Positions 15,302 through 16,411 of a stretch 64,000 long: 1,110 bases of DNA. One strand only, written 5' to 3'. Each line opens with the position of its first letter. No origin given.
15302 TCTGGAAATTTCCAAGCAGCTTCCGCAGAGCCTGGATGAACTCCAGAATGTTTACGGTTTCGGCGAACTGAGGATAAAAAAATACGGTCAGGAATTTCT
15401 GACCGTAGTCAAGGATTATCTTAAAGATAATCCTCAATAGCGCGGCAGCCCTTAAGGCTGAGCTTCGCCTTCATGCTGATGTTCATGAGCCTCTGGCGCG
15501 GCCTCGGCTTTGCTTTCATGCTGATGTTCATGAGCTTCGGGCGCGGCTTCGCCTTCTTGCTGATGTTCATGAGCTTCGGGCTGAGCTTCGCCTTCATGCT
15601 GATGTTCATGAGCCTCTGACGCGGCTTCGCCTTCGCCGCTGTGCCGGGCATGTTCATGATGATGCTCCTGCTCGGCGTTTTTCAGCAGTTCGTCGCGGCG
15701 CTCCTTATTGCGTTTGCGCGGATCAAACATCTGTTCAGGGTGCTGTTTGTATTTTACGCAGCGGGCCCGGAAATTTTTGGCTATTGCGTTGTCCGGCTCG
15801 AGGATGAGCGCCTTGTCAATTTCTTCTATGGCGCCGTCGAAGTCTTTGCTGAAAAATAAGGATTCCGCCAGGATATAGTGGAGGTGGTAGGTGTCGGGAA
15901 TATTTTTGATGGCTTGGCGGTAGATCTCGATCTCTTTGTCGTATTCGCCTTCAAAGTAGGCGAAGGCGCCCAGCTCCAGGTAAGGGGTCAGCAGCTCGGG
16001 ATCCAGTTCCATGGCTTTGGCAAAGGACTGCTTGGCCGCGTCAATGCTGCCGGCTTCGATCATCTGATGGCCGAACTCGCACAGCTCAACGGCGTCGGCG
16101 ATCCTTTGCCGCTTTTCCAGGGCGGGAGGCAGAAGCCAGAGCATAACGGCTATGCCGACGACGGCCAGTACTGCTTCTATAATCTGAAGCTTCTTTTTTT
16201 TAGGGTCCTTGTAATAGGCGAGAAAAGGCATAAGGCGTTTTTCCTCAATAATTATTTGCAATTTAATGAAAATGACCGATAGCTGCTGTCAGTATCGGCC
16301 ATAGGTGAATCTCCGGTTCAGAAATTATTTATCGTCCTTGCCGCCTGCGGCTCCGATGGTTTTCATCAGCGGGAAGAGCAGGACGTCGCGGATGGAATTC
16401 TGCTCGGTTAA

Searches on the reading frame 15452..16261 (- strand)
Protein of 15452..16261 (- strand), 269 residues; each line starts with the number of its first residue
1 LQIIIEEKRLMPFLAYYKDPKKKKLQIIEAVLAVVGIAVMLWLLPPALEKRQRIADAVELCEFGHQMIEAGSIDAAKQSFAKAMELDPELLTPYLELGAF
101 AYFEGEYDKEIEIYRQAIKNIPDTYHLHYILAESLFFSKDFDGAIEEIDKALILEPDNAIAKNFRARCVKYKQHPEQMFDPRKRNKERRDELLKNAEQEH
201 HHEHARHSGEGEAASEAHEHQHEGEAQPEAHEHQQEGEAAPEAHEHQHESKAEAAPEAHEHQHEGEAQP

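Call 98: search_protein_families(library=pfam, proteins=[window:15452-16261:-], max_evalue=0.0001)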
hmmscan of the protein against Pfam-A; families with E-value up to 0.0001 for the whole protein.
window:15452-16261:- (269 aa): 7 families
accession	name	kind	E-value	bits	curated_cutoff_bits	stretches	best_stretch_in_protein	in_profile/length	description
PF07719.23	TPR_2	-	2.6e-09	36.9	27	0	127-158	3-34/34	Tetratricopeptide repeat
PF13181.12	TPR_8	-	3.5e-09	36.5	25.7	0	94-123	4-33/34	Tetratricopeptide repeat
PF14559.12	TPR_19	-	4.8e-09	36.8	25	0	105-168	5-68/68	Tetratricopeptide repeat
PF13428.12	TPR_14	-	7.9e-09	35.8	23.5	0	127-167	3-43/44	Tetratricopeptide repeat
PF13414.12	TPR_11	-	2.3e-06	27.6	26.8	0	64-99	1-36/42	TPR repeat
PF13432.12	TPR_16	-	2.5e-06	28.2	32.7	0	131-168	3-40/65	Tetratricopeptide repeat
PF00515.34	TPR_1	-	5.5e-05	23.3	27.8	0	128-158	4-34/34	Tetratricopeptide repeat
